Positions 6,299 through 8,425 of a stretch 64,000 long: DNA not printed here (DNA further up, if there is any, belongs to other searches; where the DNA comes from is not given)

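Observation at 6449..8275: Membrane fusion (HlyD-family) adaptor with an N-terminal cytoplasmic PAS sensor domain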

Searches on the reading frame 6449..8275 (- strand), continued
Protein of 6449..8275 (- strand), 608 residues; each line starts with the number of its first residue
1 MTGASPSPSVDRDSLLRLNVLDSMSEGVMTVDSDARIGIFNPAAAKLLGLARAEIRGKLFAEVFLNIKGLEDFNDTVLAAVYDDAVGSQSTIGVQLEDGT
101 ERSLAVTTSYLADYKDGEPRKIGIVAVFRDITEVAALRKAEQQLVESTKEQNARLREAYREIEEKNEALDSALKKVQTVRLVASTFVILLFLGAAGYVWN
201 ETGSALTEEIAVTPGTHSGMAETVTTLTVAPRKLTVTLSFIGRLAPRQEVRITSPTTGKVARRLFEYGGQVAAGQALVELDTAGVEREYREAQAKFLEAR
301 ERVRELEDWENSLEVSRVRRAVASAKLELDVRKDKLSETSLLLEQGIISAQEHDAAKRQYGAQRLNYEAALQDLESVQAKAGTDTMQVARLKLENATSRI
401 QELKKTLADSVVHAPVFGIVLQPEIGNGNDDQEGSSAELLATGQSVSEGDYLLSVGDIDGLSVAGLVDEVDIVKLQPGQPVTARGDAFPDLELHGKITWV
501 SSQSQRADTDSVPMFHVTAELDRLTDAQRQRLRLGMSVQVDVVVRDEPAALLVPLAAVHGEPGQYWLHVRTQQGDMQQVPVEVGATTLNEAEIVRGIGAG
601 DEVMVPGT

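Call 28: fold_search(model_id=the predicted structure, library=pdb)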
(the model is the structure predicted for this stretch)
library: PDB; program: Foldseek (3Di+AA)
matches with E <= 10: 1352; with E <= 0.001: 356
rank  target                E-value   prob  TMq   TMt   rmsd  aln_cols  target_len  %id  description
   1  9qgy_G                3.0e-25  1.00  0.40  0.67  10.6       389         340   21  Structure of the YbjP lipoprotein bound to the MacAB-TolC tripartite efflux pump (released 2026-03-25)
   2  9j3d_D                8.4e-24  1.00  0.37  0.62  15.3       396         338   19  Cryo-EM structure of TMexCD1-TOprJ1 (released 2025-08-13)
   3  5nik_D                7.2e-23  1.00  0.41  0.69  10.8       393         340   21  Structure of the MacAB-TolC ABC-type tripartite multidrug efflux pump (released 2017-05-24)
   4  9tg4_D                8.0e-23  1.00  0.36  0.58  15.0       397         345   17  Structure of the YbjP lipoprotein bound to the AcrABZ-TolC efflux pump (released 2026-04-08)
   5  9a2v_MODEL_1_A        2.1e-22  1.00  0.36  0.53  13.0       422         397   18  Model of E. coli AcrA by in-cell photo-crosslinking MS and deep learning (released 2023-02-24)
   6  9tg4_G                3.4e-22  1.00  0.37  0.61  14.9       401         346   17  Structure of the YbjP lipoprotein bound to the AcrABZ-TolC efflux pump (released 2026-04-08)
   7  9tg4_F                6.1e-22  1.00  0.34  0.56  15.3       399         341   17  Structure of the YbjP lipoprotein bound to the AcrABZ-TolC efflux pump (released 2026-04-08)
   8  9tg4_H                8.4e-22  1.00  0.36  0.58  15.0       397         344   17  Structure of the YbjP lipoprotein bound to the AcrABZ-TolC efflux pump (released 2026-04-08)
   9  9tg4_E                1.5e-21  1.00  0.37  0.61  15.0       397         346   17  Structure of the YbjP lipoprotein bound to the AcrABZ-TolC efflux pump (released 2026-04-08)
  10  9v53_A1               1.8e-21  1.00  0.37  0.61  14.6       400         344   17  Structure of TolC, YbjP, and AcrABZ complex (released 2025-11-05)
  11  6ta5_D                6.4e-21  1.00  0.37  0.60  15.3       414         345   16  OprM-MexA complex from the MexAB-OprM Pseudomonas aeruginosa whole assembly reconstituted in nanodiscs (released 2020-09-16)
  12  6iol_K                2.3e-20  1.00  0.33  0.56  16.2       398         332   16  Cryo-EM structure of multidrug efflux pump MexAB-OprM (60 degree state) (released 2019-04-03)
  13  6iok_J                3.0e-20  1.00  0.37  0.62  15.8       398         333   15  Cryo-EM structure of multidrug efflux pump MexAB-OprM (0 degree state) (released 2019-04-03)
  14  6iok_I                1.4e-19  1.00  0.32  0.54  15.6       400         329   16  Cryo-EM structure of multidrug efflux pump MexAB-OprM (0 degree state) (released 2019-04-03)
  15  6iok_L                4.0e-19  1.00  0.36  0.61  15.9       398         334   15  Cryo-EM structure of multidrug efflux pump MexAB-OprM (0 degree state) (released 2019-04-03)
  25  3fpp_B                1.5e-17  1.00  0.32  0.67  11.8       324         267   18  Crystal structure of E.coli MacA (released 2009-04-28)
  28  3fpp_A                4.7e-17  1.00  0.32  0.67  11.8       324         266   18  Crystal structure of E.coli MacA (released 2009-04-28)
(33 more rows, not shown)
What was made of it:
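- Closest known: MacA of the MacAB-TolC tripartite pump. Same: Same four-domain periplasmic adaptor fold, and the best structural match (E 3e-25, TM 0.67-0.69) (call 28).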

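Call 39: search_protein_families(library=pfam, proteins=[L001:14368-16728:+, L007:4965-5657:+, L007:5888-6280:+, L007:13249-13659:-, L009:9964-10425:+, L009:404-1204:+, L004:14866-15366:-, L003:7908-8501:+, L005:1725-2957:+, L002:12819-13292:+], max_evalue=0.01)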
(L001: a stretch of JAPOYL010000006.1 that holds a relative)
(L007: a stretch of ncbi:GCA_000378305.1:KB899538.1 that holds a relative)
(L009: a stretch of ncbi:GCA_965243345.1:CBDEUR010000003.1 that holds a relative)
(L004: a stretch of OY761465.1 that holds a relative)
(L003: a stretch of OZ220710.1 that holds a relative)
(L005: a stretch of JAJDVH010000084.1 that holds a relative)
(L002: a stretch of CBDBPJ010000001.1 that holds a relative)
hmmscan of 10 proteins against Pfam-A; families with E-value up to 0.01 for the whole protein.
L001:14368-16728:+ (786 aa): 10 families
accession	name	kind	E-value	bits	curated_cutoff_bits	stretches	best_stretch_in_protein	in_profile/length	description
PF00072.30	Response_reg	-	3.1e-25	88.9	30.2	1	565-673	1-110/111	Response regulator receiver domain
PF02518.31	HATPase_c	-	2.6e-24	86.2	26.4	1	425-537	2-110/111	Histidine kinase-, DNA gyrase B-, and HSP90-like ATPase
PF00486.34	Trans_reg_C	-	9.8e-23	80.5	26.2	1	704-780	1-77/77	Transcriptional regulatory protein, C terminal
PF00512.31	HisKA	-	3.6e-14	53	26.9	1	312-380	1-66/66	His Kinase A (phospho-acceptor) domain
PF13185.12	GAF_2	-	4.5e-13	50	28.6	1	32-171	2-136/136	GAF domain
PF00989.32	PAS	-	8e-08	32.7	22.6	1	185-302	2-112/113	PAS fold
PF01590.32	GAF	-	4.8e-07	30.8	22.4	1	36-170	4-133/133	GAF domain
PF13426.13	PAS_9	-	9.1e-05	23.1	27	1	194-303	1-101/103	PAS domain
PF13581.12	HATPase_c_2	-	0.00038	20.9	27.4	1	427-513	30-112/127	Histidine kinase-like ATPase domain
PF13188.13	PAS_8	-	0.003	17.9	21.8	0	186-240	3-55/65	PAS domain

L007:4965-5657:+ (230 aa): 1 family
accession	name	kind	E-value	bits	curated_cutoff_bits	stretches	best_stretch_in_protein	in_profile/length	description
PF00684.25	DnaJ_CXXCXGXG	-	0.006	17.2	32.7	0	199-223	37-62/65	DnaJ central domain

L007:5888-6280:+ (130 aa): 0 families

L007:13249-13659:- (136 aa): 0 families

L009:9964-10425:+ (153 aa): 0 families

L009:404-1204:+ (266 aa): 0 families

L004:14866-15366:- (166 aa): 1 family
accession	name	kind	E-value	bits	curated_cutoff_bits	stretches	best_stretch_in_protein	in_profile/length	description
PF03160.20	Calx-beta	-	1.8e-07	31.6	27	1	66-125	39-96/119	Calx-beta domain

L003:7908-8501:+ (197 aa): 0 families

L005:1725-2957:+ (410 aa): 0 families

L002:12819-13292:+ (157 aa): 0 families
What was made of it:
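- A hybrid GAF-PAS-histidine kinase-receiver-DNA-binding protein lies downstream in L001 and L002 (call 39).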

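Call 42: find_encoding_contigs(protein=P0018, flank=7000, max_places=1)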
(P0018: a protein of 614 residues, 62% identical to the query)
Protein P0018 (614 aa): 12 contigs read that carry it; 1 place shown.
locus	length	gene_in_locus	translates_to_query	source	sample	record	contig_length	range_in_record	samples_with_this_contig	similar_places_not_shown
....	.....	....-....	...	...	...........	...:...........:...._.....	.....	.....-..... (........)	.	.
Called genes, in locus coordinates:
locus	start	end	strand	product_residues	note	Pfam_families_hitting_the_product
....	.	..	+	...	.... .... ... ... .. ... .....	-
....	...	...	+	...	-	-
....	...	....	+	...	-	-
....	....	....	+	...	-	-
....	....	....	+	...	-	-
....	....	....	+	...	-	-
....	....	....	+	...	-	-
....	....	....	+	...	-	-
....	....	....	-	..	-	-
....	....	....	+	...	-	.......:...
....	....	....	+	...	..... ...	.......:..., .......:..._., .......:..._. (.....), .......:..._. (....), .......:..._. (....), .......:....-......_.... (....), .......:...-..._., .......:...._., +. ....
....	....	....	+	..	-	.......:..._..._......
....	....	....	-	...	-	-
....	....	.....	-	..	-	-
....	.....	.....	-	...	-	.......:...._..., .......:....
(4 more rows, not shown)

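Call 43: find_encoding_contigs(protein=P0083, flank=7000, max_places=1)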
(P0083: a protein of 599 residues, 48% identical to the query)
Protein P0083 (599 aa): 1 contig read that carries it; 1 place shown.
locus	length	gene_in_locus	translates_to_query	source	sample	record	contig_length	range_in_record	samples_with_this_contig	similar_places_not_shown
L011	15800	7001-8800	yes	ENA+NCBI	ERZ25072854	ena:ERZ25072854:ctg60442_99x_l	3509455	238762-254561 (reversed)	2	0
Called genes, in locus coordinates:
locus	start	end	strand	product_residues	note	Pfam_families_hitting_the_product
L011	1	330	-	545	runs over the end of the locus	PF00501:AMP-binding, PF13193:AMP-binding_C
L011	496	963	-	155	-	PF13606:Ank_3 (faint), PF12796:Ank_2, PF13637:Ank_4 (faint), PF13857:Ank_5, PF00023:Ank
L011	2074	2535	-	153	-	-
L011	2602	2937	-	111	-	-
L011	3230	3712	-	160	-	PF07366:SnoaL, PF12680:SnoaL_2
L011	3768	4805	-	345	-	PF00135:COesterase, PF20434:BD-FAE, PF07859:Abhydrolase_3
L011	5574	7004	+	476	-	PF02321:OEP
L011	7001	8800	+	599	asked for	PF00989:PAS (weak), PF08448:PAS_4, PF12860:PAS_7 (weak), PF13188:PAS_8 (weak), PF13426:PAS_9 (weak), PF25917:BSH_RND (faint), PF25990:Beta-barrel_YknX (weak), PF25967:RND-MFP_C (weak)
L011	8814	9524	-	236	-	-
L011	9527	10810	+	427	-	PF12704:MacB_PCD, PF02687:FtsX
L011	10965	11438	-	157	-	-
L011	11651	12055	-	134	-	-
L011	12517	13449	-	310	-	PF07848:PaaX, PF20803:PaaX_M, PF08223:PaaX_C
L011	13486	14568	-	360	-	PF00970:FAD_binding_6, PF00175:NAD_binding_1, PF00111:Fer2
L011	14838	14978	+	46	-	-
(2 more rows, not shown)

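Call 44: find_encoding_contigs(protein=P0103, flank=7000, max_places=1)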
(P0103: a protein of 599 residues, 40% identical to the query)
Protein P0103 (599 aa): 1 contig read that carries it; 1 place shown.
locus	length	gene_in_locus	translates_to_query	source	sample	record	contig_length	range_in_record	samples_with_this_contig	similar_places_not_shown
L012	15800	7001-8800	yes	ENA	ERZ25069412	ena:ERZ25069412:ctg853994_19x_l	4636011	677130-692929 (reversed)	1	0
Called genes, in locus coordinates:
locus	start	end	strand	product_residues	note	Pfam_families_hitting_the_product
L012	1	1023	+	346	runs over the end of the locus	PF16884:ADH_N_2, PF00107:ADH_zinc_N, PF13602:ADH_zinc_N_2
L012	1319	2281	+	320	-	PF00389:2-Hacid_dh, PF02826:2-Hacid_dh_C, PF03446:NAD_binding_2 (weak)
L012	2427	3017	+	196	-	-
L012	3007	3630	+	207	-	PF02798:GST_N, PF13417:GST_N_3, PF13409:GST_N_2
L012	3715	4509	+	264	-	PF10370:Rv2993c-like_N, PF01557:FAA_hydrolase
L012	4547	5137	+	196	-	PF00293:NUDIX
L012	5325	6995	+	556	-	PF02321:OEP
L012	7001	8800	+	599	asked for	PF00989:PAS, PF08448:PAS_4, PF13426:PAS_9 (weak), PF25990:Beta-barrel_YknX (weak), PF26002:Beta-barrel_AprE (weak), PF25967:RND-MFP_C (faint)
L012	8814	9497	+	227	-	PF00005:ABC_tran, PF02463:SMC_N (faint), PF13304:AAA_21 (faint)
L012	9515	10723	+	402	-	PF12704:MacB_PCD, PF02687:FtsX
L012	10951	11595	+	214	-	-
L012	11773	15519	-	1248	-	PF01839:FG-GAP (faint), PF13517:FG-GAP_3, PF07593:UnbV_ASPIC, PF18998:Flg_new_2, PF22778:VCPO_2nd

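Call 48: search_protein_representatives(protein=window:6449-8275:-)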
Query: 608 residues. Proteins with E-value up to 0.001 (for the whole library): 22592; up to 1e-10: 3224; up to 1e-30: 526. The best 150 are listed.
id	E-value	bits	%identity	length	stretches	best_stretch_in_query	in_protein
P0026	5.3e-217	738.1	60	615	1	13-607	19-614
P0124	1.6e-142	492.3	44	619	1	16-604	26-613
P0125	3.3e-139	481.4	44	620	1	9-605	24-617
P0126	7.3e-125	434.0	39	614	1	6-607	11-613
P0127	2.6e-124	432.2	40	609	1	14-605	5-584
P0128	2.0e-122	426.0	43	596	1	17-605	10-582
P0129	2.7e-122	425.5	41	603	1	11-606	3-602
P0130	2.7e-120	419.0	38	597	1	11-605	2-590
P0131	1.7e-119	416.3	41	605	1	13-605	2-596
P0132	4.0e-118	411.8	40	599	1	6-606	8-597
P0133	4.7e-116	404.9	39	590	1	10-607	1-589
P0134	4.8e-115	401.6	38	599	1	12-603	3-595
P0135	6.4e-115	401.2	40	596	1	18-605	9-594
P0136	2.0e-114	399.5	41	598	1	19-606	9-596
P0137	8.0e-114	397.6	39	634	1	19-606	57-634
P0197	2.5e-86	306.8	39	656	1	135-607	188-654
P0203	8.5e-85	301.8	37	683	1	143-607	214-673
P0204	1.3e-83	297.8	38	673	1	134-606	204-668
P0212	5.1e-82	292.6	34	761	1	18-605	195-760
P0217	1.7e-79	284.3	37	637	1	131-606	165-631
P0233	1.3e-73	264.9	36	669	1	147-604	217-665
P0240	7.6e-71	255.7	35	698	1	125-607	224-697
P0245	1.8e-69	251.2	33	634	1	136-605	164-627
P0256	2.4e-65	237.6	32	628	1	133-606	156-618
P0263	9.2e-65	235.7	33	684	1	139-605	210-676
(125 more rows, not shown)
